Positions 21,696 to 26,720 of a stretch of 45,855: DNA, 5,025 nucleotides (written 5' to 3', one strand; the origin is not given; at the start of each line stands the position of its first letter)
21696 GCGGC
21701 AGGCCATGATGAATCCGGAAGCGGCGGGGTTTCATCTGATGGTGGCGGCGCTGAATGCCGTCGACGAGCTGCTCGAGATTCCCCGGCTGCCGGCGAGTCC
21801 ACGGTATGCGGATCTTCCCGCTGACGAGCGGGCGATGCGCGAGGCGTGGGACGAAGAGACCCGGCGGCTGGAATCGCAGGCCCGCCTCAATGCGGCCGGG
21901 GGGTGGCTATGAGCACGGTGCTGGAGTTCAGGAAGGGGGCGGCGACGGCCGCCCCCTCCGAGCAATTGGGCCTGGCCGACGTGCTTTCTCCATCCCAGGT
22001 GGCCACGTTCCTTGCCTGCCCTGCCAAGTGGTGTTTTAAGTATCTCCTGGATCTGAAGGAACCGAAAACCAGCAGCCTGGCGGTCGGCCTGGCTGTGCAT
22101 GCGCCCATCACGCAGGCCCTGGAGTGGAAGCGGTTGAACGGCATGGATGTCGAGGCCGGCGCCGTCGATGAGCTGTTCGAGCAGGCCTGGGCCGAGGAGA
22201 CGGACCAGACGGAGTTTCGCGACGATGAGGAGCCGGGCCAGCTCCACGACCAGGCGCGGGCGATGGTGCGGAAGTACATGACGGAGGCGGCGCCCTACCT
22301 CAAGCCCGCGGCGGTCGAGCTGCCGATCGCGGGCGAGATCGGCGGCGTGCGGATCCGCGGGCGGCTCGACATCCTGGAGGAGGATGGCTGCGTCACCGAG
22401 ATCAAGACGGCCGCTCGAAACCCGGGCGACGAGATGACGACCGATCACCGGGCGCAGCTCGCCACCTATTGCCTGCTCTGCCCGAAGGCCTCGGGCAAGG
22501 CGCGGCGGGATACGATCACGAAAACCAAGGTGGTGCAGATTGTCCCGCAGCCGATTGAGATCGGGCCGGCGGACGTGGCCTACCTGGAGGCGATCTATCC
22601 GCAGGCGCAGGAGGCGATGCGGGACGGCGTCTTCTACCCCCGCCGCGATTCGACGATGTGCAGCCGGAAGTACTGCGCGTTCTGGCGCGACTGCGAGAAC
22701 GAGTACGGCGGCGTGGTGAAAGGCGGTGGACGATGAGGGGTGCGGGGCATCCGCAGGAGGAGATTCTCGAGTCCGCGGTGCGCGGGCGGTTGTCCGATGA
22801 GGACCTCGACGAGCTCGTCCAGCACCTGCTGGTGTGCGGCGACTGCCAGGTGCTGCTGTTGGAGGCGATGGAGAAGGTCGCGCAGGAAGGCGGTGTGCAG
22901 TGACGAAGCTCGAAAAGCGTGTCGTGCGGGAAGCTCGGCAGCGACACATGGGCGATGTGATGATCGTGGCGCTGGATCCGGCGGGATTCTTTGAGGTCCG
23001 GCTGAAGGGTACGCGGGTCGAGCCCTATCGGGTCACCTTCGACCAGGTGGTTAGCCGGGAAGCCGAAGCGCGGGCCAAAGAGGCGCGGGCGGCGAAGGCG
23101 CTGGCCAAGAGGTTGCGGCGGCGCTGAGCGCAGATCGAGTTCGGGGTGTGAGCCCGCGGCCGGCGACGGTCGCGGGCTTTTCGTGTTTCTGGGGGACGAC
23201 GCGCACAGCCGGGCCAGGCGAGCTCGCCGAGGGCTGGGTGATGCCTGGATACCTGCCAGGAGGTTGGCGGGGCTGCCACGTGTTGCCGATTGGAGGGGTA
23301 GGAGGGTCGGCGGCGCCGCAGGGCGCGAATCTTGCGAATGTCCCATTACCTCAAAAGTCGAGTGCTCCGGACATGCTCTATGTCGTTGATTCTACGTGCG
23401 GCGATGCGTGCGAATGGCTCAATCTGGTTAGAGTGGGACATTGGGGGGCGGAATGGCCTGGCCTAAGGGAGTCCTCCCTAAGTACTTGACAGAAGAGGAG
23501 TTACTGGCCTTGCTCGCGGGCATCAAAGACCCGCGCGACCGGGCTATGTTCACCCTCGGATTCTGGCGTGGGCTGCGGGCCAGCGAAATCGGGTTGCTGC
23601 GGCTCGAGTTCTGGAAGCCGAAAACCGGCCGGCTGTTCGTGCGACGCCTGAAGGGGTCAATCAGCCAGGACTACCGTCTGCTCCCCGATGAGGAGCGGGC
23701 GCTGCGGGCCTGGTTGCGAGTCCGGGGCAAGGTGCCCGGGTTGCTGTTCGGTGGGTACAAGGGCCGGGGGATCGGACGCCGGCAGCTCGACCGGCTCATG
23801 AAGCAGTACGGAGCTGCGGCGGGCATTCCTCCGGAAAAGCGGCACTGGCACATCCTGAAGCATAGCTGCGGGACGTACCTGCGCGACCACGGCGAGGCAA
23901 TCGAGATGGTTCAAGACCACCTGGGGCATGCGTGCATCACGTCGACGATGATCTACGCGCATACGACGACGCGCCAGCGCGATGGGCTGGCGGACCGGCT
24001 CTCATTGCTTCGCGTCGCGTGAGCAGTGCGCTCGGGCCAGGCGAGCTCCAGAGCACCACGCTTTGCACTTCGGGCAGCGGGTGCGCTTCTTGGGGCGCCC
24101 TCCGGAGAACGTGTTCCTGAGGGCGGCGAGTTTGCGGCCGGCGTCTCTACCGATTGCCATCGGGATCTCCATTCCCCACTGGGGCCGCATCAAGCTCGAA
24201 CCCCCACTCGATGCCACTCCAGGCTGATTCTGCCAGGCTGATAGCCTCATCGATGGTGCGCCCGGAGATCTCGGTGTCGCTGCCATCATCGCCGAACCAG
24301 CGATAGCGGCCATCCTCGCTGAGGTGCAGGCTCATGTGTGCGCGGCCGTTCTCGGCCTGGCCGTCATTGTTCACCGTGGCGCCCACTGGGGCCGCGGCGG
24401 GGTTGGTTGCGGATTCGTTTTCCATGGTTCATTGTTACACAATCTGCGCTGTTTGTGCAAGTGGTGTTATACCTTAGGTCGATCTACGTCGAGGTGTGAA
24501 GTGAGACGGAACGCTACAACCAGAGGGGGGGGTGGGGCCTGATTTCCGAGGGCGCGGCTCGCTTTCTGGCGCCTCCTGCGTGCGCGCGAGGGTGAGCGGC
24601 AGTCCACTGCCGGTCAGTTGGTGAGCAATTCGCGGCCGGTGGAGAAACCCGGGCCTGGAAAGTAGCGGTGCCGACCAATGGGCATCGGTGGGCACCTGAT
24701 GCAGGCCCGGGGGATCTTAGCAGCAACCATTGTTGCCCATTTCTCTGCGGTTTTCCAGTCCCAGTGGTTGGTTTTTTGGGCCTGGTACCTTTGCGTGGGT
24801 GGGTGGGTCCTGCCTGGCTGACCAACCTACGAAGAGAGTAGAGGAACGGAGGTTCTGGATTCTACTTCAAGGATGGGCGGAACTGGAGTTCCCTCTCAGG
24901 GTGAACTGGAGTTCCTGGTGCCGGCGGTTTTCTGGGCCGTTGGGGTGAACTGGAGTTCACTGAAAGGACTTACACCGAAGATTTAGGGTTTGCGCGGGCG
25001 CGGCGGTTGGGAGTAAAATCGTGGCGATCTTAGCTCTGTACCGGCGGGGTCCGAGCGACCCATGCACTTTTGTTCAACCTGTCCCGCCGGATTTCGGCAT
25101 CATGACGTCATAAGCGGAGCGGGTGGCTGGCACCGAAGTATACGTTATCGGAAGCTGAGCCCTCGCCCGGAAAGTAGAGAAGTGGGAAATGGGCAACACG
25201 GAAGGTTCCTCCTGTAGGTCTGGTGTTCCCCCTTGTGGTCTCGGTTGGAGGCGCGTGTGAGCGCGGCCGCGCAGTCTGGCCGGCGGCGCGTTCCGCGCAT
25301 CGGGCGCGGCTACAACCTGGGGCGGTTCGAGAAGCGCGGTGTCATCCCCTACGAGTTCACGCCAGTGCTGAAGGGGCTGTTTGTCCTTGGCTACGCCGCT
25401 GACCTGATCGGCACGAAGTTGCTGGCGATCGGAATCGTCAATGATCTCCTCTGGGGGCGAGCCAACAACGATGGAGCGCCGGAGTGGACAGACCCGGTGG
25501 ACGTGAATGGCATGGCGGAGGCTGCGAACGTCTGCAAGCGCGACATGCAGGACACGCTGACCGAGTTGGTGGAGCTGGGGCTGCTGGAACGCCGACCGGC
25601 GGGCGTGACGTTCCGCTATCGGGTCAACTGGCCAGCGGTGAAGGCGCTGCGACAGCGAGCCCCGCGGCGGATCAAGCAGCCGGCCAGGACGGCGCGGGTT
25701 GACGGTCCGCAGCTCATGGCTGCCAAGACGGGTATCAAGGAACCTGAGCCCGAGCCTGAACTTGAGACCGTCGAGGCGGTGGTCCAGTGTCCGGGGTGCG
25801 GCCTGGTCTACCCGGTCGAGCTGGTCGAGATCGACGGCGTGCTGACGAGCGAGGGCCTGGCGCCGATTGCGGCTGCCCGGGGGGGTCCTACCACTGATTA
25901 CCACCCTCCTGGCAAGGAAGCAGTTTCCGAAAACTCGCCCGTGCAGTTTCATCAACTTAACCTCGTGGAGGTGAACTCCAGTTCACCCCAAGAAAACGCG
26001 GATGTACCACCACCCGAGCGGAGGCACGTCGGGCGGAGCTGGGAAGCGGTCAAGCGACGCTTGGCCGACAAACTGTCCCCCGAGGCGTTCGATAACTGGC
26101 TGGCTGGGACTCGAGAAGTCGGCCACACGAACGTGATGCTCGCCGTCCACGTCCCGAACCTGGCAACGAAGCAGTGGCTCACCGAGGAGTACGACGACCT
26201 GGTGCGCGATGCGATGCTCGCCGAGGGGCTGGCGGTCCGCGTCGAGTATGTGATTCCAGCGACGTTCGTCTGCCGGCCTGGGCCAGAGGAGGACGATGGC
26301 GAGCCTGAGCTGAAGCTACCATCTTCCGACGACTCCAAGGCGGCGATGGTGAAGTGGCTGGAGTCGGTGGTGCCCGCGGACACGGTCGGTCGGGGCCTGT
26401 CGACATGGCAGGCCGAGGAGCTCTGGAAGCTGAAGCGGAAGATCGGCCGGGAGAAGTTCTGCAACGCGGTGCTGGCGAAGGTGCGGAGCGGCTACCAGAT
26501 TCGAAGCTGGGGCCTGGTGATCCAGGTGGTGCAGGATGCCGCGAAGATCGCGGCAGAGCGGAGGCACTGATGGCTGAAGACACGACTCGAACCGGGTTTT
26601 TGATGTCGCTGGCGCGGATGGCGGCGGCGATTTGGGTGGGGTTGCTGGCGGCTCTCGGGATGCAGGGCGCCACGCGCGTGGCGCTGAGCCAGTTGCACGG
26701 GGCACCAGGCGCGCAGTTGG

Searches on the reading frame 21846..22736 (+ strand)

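Call 18: search_protein_families(library=phrogs, proteins=[window:21846-22736:+], max_evalue=0.001)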
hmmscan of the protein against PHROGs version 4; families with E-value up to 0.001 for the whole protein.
window:21846-22736:+ (296 aa): 5 families
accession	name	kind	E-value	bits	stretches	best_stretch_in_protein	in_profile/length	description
phrog_1218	-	DNA, RNA and nucleotide metabolism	4.9e-14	53.3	1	46-215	9-188/364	exonuclease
phrog_69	-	DNA, RNA and nucleotide metabolism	4.7e-12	46.7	1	46-284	89-324/501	exonuclease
phrog_412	-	DNA, RNA and nucleotide metabolism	4.7e-09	37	1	45-191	156-307/440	exonuclease VIII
phrog_1706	-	DNA, RNA and nucleotide metabolism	3.7e-06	27.6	1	56-285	56-244/293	CRISPR/Cas system associated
phrog_1227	-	DNA, RNA and nucleotide metabolism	8.3e-05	22.9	0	150-199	110-160/268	exonuclease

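Call 19: search_protein_families(library=pfam, proteins=[window:21846-22736:+], max_evalue=0.001)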
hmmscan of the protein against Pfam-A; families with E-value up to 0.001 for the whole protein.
window:21846-22736:+ (296 aa): 2 families
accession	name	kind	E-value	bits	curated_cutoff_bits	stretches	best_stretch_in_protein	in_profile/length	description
PF12705.13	PDDEXK_1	-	1.1e-26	94.7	22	1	47-283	2-246/247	PD-(D/E)XK nuclease superfamily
PF12684.13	DUF3799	-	7.5e-05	23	26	1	48-191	1-131/233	PDDEXK-like domain of unknown function (DUF3799)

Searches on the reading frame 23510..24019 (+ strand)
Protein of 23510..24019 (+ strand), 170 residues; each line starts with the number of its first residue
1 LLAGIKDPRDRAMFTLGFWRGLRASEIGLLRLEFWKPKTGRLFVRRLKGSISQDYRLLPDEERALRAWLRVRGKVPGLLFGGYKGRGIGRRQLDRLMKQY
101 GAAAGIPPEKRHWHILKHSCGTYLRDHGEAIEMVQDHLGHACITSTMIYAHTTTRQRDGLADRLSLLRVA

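Call 112: search_protein_families(library=pfam, proteins=[window:23510-24019:+], max_evalue=0.01)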
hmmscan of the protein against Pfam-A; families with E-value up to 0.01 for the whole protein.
window:23510-24019:+ (170 aa): 1 family
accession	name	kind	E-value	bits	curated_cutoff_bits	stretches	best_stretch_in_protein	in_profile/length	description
PF00589.27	Phage_integrase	-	1.8e-19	70.6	27.1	1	8-153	22-169/172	Phage integrase family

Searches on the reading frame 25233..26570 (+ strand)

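Call 18: search_protein_families(library=phrogs, proteins=[window:25233-26570:+], max_evalue=0.001)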
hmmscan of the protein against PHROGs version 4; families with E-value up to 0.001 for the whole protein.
window:25233-26570:+ (445 aa): 0 families

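Call 19: search_protein_families(library=pfam, proteins=[window:25233-26570:+], max_evalue=0.001)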
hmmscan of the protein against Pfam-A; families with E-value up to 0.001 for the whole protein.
window:25233-26570:+ (445 aa): 1 family
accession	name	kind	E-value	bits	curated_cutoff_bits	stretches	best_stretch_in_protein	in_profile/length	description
PF11638.13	DnaA_N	-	1.2e-09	38.2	24.6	1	269-328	3-63/65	DnaA N-terminal domain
